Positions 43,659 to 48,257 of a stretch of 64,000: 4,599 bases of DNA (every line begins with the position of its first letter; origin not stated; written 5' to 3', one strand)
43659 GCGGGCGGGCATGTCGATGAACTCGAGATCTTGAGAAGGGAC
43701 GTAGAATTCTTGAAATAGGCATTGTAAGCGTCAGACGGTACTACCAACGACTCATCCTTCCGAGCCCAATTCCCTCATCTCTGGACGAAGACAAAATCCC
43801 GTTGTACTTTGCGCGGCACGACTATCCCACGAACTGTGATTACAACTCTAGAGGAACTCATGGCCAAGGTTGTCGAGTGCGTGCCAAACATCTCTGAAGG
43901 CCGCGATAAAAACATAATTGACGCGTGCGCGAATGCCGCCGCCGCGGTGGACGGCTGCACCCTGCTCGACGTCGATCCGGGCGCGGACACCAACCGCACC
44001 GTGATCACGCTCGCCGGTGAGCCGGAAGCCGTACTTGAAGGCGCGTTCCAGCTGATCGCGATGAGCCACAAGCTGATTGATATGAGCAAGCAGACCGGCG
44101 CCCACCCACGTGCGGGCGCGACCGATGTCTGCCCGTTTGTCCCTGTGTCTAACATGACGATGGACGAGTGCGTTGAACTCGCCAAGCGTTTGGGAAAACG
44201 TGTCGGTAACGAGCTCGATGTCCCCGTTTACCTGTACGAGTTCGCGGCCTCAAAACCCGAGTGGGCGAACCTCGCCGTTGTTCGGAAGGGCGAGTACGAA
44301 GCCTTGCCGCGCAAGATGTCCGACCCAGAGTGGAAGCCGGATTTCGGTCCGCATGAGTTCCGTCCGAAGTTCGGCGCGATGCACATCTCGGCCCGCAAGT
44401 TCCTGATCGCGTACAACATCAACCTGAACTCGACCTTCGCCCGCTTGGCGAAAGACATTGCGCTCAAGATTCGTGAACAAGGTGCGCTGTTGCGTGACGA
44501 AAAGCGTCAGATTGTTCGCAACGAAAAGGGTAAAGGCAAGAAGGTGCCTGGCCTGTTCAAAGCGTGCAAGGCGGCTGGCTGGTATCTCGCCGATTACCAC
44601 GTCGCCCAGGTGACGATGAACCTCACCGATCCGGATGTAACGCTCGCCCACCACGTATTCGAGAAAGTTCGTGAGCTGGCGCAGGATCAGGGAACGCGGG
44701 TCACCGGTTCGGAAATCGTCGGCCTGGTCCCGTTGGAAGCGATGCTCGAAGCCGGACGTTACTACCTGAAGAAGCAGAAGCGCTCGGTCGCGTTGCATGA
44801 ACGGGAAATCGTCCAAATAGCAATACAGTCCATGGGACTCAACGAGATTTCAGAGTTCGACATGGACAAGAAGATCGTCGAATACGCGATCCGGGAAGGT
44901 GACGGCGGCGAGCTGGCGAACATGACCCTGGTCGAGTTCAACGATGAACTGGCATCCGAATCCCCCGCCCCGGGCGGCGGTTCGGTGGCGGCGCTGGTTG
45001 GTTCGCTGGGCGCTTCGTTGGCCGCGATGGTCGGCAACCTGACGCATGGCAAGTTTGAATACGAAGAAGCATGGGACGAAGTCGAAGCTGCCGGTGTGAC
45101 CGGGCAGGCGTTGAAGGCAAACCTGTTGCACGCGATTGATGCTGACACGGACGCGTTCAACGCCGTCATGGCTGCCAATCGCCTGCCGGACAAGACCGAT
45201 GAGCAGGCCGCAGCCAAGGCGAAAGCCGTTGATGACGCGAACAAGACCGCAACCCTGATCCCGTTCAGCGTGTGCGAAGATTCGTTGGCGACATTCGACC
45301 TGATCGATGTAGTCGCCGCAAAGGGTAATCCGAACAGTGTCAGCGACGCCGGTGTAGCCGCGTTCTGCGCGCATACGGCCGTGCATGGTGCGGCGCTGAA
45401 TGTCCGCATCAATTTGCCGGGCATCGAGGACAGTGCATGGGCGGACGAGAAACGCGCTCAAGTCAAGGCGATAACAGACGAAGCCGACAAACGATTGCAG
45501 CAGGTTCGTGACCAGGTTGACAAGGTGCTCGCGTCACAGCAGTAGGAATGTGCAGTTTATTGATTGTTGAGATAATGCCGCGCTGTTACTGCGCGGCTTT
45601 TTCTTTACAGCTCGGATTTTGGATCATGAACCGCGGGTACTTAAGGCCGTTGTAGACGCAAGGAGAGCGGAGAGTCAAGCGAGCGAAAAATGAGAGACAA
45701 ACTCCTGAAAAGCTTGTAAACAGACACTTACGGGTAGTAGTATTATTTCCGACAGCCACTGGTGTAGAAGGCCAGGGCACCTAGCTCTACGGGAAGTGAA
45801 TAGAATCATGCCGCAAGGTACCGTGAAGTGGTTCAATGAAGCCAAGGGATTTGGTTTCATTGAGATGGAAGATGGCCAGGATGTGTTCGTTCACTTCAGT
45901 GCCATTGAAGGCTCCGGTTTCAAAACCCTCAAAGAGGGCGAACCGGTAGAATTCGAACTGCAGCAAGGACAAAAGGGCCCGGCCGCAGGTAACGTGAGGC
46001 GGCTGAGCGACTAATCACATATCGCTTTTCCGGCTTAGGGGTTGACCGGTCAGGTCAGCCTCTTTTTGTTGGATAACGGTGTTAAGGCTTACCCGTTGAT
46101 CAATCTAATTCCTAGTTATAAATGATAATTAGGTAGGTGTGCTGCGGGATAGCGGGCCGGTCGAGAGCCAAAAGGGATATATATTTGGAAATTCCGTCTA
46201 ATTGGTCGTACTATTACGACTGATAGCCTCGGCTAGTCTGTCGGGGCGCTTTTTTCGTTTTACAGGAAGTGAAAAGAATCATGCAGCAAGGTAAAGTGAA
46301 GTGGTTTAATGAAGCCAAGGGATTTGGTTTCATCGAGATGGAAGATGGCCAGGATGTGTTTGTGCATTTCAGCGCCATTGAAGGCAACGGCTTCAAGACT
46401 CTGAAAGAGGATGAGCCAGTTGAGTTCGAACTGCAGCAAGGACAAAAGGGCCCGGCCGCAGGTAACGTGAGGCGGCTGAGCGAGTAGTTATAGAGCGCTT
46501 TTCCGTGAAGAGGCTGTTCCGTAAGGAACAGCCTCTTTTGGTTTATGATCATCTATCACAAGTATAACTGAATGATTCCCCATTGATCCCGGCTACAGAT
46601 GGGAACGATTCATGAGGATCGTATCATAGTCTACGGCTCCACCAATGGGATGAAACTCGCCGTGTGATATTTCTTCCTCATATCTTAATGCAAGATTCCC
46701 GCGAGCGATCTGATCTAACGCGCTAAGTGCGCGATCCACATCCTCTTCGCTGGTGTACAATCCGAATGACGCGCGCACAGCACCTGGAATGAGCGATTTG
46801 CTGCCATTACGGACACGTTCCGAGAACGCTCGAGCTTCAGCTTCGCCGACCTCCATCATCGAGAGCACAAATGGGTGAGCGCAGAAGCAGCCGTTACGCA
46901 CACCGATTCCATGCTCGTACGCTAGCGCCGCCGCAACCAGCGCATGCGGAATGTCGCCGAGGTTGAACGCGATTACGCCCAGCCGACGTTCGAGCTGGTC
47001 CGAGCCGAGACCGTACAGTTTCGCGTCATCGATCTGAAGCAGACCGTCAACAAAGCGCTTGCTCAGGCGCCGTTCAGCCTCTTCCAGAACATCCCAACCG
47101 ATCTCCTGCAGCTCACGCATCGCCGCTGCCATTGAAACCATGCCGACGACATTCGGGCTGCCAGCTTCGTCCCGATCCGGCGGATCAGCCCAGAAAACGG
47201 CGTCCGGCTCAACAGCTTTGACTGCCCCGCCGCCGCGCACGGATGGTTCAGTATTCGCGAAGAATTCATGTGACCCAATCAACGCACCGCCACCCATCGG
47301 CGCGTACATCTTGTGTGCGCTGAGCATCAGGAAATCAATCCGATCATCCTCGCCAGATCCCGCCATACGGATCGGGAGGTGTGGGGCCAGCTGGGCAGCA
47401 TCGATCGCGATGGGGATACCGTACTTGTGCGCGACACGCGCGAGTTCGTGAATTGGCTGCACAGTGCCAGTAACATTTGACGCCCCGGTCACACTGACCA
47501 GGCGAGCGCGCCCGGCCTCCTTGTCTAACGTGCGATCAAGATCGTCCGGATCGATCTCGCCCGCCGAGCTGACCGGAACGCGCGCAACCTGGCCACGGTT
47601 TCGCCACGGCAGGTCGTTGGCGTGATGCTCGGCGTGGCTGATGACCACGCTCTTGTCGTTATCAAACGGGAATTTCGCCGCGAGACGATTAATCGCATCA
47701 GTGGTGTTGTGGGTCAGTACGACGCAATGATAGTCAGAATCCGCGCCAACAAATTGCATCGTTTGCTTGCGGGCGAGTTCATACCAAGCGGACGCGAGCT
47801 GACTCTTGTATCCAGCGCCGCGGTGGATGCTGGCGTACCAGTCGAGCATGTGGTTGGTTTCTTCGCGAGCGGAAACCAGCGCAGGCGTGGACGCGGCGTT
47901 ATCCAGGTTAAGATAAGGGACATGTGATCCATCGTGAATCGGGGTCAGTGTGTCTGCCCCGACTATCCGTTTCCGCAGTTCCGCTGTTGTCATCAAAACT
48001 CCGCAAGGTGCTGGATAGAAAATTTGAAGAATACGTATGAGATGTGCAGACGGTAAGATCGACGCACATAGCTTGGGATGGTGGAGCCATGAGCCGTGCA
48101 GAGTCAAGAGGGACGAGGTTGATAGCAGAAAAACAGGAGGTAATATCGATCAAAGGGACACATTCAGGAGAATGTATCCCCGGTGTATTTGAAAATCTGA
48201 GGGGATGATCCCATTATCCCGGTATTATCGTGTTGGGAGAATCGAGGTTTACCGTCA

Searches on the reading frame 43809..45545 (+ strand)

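Call 83: search_protein_families(library=pfam, proteins=[window:43809-45545:+], max_evalue=0.0001)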
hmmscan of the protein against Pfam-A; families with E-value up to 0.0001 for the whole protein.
window:43809-45545:+ (578 aa): 3 families
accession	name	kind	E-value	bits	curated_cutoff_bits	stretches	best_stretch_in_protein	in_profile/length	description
PF07837.17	FTCD_N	-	1.5e-70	236.9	27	1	21-196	1-176/176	Formiminotransferase domain, N-terminal subdomain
PF04961.17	FTCD_C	-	2.5e-59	200.5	24.5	1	374-553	2-181/182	Formiminotransferase-cyclodeaminase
PF02971.19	FTCD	-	1.1e-52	178.2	24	1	198-359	1-145/145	Formiminotransferase domain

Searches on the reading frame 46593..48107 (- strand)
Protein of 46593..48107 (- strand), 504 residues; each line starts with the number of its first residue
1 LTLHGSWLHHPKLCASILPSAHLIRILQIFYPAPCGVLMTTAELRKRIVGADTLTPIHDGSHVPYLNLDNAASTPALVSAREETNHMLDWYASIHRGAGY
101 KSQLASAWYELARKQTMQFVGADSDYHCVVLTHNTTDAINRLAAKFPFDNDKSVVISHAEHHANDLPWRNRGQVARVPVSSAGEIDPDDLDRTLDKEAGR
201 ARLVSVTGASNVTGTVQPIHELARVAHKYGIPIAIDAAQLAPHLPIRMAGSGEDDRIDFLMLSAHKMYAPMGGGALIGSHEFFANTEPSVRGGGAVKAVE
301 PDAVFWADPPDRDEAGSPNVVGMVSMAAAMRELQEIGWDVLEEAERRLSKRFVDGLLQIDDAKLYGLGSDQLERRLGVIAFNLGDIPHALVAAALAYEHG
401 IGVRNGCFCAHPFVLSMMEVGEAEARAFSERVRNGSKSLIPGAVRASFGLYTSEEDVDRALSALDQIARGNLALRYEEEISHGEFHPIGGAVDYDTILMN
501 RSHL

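Call 83: search_protein_families(library=pfam, proteins=[window:46593-48107:-], max_evalue=0.0001)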
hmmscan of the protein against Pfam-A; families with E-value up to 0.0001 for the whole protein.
window:46593-48107:- (504 aa): 3 families
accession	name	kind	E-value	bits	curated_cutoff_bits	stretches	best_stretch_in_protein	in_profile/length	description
PF00266.25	Aminotran_5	-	3.4e-77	260.3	21.5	1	67-459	2-370/371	Aminotransferase class-V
PF01212.27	Beta_elim_lyase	-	2.3e-08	34.2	27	1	168-285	92-218/288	Beta-eliminating lyase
PF00155.27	Aminotran_1_2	-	1.3e-06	28.3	19.7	1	100-238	35-187/361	Aminotransferase class I and II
